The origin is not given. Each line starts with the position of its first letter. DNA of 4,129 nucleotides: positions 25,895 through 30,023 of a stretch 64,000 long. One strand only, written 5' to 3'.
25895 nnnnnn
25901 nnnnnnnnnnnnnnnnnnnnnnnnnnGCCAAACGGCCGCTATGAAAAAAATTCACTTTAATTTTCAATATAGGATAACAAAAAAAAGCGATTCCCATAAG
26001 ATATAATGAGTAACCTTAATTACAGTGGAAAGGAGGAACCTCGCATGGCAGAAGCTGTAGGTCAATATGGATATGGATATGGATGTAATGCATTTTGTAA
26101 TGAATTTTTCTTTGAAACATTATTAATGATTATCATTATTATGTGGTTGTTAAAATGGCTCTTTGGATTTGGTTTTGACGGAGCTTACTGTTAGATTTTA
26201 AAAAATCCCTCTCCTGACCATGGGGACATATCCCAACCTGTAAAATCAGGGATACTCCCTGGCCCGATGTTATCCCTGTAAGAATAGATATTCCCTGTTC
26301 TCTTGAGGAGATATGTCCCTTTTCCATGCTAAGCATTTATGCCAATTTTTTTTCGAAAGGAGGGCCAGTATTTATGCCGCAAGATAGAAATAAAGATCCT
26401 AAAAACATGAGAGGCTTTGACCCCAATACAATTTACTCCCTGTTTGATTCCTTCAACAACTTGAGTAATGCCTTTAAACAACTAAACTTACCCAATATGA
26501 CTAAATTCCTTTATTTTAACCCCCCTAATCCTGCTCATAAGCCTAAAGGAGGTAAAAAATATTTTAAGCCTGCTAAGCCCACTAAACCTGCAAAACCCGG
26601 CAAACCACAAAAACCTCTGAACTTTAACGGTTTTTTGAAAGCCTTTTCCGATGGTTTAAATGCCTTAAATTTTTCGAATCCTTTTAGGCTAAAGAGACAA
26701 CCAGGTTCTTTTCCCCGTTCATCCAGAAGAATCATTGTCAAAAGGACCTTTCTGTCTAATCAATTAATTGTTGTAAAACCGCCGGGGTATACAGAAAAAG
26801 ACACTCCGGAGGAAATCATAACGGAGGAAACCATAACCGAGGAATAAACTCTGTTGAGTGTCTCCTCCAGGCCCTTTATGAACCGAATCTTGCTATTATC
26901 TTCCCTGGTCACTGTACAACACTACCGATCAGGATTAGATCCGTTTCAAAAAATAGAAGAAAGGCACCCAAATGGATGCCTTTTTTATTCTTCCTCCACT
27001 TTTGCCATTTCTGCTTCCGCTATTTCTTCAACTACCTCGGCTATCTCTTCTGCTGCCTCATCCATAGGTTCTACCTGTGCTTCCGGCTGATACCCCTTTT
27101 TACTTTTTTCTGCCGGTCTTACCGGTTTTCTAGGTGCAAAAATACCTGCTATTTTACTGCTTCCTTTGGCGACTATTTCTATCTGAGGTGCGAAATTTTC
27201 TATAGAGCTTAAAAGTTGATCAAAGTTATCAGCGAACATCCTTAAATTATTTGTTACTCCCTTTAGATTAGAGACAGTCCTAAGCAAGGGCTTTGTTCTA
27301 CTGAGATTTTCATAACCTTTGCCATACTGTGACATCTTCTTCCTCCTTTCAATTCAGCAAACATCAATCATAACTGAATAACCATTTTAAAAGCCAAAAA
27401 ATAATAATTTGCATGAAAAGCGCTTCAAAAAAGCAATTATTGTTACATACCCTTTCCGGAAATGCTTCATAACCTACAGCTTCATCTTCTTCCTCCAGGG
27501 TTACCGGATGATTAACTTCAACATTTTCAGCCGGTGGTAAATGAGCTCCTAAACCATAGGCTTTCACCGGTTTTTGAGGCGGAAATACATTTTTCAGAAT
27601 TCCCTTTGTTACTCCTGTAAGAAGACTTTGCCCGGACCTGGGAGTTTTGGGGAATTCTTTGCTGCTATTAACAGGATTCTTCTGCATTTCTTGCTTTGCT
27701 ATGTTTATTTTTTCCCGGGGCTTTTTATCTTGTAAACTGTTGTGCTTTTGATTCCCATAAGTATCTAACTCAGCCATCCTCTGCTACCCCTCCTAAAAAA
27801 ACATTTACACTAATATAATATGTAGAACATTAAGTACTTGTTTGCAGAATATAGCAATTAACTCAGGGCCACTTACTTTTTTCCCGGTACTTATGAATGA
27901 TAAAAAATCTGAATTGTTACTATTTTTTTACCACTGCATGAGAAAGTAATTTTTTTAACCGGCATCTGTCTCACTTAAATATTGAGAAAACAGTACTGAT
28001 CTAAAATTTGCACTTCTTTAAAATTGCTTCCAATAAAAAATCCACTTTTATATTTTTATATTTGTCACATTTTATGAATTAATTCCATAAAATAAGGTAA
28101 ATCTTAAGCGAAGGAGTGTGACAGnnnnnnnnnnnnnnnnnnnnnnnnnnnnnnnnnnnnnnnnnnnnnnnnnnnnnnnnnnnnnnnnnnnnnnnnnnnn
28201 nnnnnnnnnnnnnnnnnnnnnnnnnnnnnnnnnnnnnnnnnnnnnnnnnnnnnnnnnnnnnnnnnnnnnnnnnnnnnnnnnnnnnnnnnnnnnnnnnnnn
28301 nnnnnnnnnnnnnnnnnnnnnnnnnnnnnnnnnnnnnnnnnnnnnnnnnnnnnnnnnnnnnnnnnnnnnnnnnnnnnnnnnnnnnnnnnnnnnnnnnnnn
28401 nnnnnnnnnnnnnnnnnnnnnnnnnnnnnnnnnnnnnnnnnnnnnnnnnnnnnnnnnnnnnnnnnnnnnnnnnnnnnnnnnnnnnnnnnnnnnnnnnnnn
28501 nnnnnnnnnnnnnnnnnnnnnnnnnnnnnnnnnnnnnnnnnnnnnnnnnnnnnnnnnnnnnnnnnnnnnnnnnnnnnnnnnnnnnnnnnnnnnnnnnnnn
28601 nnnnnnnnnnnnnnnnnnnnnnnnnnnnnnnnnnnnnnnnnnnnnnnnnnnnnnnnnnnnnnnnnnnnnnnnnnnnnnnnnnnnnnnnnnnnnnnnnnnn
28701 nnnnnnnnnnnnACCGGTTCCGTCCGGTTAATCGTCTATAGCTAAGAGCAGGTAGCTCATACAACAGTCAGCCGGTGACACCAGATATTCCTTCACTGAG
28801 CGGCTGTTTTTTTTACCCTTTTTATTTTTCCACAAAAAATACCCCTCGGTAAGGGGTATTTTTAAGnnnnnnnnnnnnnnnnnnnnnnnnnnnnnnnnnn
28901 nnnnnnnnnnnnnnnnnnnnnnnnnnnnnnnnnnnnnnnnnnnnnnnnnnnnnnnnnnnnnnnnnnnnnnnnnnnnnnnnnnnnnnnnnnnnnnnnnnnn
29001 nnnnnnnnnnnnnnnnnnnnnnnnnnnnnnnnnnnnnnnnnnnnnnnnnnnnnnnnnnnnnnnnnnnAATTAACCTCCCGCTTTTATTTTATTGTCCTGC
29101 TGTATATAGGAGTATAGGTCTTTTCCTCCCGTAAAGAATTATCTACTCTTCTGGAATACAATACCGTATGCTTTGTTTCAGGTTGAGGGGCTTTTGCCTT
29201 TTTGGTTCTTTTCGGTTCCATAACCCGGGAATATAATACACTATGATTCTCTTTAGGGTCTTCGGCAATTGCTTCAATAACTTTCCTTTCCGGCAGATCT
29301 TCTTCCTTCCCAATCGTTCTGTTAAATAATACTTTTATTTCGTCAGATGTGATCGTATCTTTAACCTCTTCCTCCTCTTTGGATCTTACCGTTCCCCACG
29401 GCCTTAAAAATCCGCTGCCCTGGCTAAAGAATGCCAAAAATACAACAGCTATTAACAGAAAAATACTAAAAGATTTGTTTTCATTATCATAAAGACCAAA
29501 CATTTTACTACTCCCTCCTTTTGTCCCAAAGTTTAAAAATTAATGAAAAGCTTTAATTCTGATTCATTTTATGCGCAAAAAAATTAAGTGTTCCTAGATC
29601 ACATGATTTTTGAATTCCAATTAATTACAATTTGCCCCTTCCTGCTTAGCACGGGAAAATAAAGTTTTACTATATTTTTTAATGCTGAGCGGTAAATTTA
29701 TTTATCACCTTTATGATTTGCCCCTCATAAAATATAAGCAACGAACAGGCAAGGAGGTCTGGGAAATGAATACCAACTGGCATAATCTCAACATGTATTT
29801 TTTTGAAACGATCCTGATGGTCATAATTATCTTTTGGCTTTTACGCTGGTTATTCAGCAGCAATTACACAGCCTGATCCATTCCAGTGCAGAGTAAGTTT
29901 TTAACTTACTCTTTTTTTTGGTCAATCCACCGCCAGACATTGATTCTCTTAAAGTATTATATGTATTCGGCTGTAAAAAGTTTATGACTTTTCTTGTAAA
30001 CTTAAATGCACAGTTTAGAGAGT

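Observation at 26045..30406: Unrecognised family A of tiny Cys/Glu/Trp membrane proteins (4 stand-alone copies plus 1 fusion)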

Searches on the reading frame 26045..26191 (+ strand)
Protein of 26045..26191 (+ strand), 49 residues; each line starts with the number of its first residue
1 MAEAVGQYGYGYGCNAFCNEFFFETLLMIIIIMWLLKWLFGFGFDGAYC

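Call 3: search_protein_families(library=pfam, proteins=[window:26045-26191:+], max_evalue=10)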
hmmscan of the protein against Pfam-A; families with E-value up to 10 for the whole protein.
seq(49 aa): 0 families

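Call 4: search_protein_families(library=ncbifam, proteins=[window:26045-26191:+], max_evalue=10)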
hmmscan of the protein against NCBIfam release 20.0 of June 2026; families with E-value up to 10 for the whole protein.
seq(49 aa): 0 families

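Call 74: search_protein_families(library=phrogs, proteins=[window:26045-26191:+], max_evalue=0.01)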
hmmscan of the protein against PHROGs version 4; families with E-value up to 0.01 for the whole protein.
seq(49 aa): 0 families

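Call 75: search_protein_families(library=padloc, proteins=[window:26045-26191:+], max_evalue=0.01)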
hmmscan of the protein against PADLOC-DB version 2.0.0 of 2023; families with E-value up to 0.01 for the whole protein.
seq(49 aa): 0 families

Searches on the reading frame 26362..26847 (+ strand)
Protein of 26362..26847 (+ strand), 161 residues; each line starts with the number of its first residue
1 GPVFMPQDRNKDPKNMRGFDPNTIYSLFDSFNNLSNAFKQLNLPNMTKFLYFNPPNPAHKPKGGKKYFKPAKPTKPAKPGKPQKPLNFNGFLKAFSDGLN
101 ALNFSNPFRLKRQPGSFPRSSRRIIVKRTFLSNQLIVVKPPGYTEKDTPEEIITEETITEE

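Call 35: search_protein_families(library=pfam, proteins=[window:26362-26847:+], max_evalue=0.1)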
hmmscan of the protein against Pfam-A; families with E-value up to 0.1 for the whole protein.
window:26362-26847:+ (161 aa): 0 families

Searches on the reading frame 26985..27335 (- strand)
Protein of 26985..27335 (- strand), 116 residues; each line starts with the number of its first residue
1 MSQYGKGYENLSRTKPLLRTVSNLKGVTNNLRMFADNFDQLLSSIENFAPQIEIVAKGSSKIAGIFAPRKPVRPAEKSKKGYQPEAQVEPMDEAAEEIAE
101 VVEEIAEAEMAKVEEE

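Call 35: search_protein_families(library=pfam, proteins=[window:26985-27335:-], max_evalue=0.1)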
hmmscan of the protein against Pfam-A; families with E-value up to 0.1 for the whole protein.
window:26985-27335:- (116 aa): 0 families

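Call 59: search_solved_structures(query=A6, max_evalue=1)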
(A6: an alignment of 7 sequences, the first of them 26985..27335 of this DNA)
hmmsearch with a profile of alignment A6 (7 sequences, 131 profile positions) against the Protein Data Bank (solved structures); distinct sequences matched with E-value up to 1: 4.
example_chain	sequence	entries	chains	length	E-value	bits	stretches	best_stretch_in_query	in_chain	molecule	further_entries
8qae_A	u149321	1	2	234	1.6e-06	31.5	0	9-79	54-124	sc-apCC-6-SLLA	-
8qaf_A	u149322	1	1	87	0.21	15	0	57-84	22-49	sc-apCC-8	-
9r1n_A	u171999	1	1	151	0.82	13.1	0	59-121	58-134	sc-apCC-4-DPH-2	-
8a3k_UNK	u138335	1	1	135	0.92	12.9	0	37-126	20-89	sc-apCC-4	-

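Call 70: find_homologous_proteins(query=A6, max_evalue=0.001)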
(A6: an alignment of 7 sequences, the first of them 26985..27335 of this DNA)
Query A6 (7 sequences) (116 aa, profile of the alignment): 23 proteins with E <= 0.001 among 3429 candidates.
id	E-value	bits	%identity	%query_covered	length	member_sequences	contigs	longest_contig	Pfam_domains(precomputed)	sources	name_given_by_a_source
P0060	4.5e-40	155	30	52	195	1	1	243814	-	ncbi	ncbi:MAG: hypothetical protein ACOWWO_13585 [Peptococcaceae bacterium]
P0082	1.7e-39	153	50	36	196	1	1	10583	-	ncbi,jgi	ncbi:MAG: hypothetical protein ACOYJ1_07175 [Peptococcales bacterium]|jgi:hypothetical protein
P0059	4.2e-39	152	100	100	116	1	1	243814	-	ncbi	ncbi:MAG: hypothetical protein ACOWWO_13575 [Peptococcaceae bacterium]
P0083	3.9e-28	116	48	36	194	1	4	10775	-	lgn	-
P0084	1.1e-26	111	33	34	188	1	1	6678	-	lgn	-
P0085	2.4e-25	107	38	36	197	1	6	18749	-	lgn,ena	-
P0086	2.5e-25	107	33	41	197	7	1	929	-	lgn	-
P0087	1.2e-24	105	65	65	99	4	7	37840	-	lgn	-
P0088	2.8e-24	104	37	44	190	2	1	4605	-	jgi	-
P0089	4.3e-24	103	72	50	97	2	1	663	-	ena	-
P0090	7.6e-24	102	29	79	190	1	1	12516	-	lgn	-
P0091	6.2e-23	99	61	86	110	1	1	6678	-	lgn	-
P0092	6.4e-23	99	49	34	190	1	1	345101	-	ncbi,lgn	ncbi:MAG: hypothetical protein ACOYVD_02760 [Bacillota bacterium]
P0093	1.1e-22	99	47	26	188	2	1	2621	-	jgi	-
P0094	2.1e-22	98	61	74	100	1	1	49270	-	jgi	-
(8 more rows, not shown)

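Call 74: search_protein_families(library=phrogs, proteins=[window:26985-27335:-], max_evalue=0.01)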
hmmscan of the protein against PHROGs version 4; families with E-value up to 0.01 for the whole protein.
window:26985-27335:- (116 aa): 0 families

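Call 75: search_protein_families(library=padloc, proteins=[window:26985-27335:-], max_evalue=0.01)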
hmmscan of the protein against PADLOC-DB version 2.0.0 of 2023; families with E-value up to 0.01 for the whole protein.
window:26985-27335:- (116 aa): 1 family
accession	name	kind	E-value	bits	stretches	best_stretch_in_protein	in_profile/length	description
PDLC00604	ZorA1|ZorA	-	0.0023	14.4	1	20-107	449-525/639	MotA/ExbB/TolQ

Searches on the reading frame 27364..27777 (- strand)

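Call 3: search_protein_families(library=pfam, proteins=[window:27367-27777:-], max_evalue=10)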
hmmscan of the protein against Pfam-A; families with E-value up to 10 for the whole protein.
seq(137 aa): 1 family
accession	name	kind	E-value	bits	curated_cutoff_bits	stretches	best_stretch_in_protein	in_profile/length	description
PF07002.22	Copine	-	0.17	11.8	27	1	64-101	26-63/218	Copine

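Call 4: search_protein_families(library=ncbifam, proteins=[window:27367-27777:-], max_evalue=10)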
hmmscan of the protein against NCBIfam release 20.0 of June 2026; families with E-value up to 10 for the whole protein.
seq(137 aa): 0 families

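Call 74: search_protein_families(library=phrogs, proteins=[window:27364-27777:-], max_evalue=0.01)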
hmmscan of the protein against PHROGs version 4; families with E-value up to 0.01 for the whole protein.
window:27364-27777:- (137 aa): 0 families

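Call 75: search_protein_families(library=padloc, proteins=[window:27364-27777:-], max_evalue=0.01)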
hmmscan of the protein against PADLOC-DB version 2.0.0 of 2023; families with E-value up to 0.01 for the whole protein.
window:27364-27777:- (137 aa): 0 families

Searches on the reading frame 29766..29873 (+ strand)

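Call 3: search_protein_families(library=pfam, proteins=[window:29766-29873:+], max_evalue=10)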
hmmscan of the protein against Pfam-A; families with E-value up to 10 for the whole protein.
seq(36 aa): 1 family
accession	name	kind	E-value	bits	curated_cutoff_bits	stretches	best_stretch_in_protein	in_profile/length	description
PF05393.16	Hum_adeno_E3A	-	0.45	11.2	22.9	1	3-27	34-60/100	Human adenovirus early E3A glycoprotein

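Call 4: search_protein_families(library=ncbifam, proteins=[window:29766-29873:+], max_evalue=10)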
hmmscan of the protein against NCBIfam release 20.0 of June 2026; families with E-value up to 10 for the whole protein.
seq(36 aa): 0 families

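Call 74: search_protein_families(library=phrogs, proteins=[window:29766-29873:+], max_evalue=0.01)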
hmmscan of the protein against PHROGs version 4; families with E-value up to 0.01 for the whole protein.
seq(36 aa): 0 families

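Call 75: search_protein_families(library=padloc, proteins=[window:29766-29873:+], max_evalue=0.01)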
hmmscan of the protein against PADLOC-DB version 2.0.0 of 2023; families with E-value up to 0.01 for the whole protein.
seq(36 aa): 0 families
